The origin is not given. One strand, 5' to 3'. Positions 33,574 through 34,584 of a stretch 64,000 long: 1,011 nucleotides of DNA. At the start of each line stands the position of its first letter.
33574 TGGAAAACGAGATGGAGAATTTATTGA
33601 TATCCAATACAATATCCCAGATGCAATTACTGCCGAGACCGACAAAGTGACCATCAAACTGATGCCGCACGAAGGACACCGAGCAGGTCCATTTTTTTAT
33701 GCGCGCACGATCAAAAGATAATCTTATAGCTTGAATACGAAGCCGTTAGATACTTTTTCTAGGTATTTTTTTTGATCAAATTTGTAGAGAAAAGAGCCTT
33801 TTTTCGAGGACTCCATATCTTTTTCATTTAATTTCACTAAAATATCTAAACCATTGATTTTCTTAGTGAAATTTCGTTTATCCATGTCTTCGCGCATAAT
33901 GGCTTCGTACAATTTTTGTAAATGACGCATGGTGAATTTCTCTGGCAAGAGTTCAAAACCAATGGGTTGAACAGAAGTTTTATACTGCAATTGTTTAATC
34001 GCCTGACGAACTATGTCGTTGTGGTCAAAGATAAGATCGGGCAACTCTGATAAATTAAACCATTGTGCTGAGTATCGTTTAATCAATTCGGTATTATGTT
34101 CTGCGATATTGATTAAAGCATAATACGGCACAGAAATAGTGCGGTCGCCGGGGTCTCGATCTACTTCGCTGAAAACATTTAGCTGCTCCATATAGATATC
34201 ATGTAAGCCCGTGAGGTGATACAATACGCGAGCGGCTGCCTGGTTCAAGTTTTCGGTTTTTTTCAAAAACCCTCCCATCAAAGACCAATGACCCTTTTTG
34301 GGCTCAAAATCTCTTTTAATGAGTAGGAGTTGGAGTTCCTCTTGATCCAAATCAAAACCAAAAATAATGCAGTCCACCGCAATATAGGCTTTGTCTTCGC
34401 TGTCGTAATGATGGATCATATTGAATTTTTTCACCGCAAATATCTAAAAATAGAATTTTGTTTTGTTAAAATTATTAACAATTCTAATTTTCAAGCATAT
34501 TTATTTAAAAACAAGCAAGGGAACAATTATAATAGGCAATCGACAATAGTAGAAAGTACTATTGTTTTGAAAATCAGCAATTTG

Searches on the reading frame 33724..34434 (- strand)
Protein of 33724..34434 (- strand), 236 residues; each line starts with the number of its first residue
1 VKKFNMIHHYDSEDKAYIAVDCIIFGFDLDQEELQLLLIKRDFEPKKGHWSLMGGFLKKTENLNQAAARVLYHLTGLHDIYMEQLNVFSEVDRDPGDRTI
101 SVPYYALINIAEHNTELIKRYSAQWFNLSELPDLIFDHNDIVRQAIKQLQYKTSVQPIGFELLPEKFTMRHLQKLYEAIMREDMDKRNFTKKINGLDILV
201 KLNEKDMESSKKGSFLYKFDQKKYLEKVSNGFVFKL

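Call 74: search_protein_families(library=pfam, proteins=[window:33724-34434:-], max_evalue=0.001)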
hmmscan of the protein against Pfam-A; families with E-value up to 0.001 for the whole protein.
window:33724-34434:- (236 aa): 3 families
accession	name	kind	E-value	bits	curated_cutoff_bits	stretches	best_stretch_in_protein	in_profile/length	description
PF21906.2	NrtR_WHD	-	1.5e-23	83.2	27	1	159-219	1-61/61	NrtR DNA-binding winged helix domain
PF19368.5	AraR_C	-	1.2e-09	38.7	23.8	1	156-234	2-81/82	AraR C-terminal winged HTH domain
PF00293.34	NUDIX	-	5.4e-09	36.6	21.1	1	19-140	5-125/134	NUDIX domain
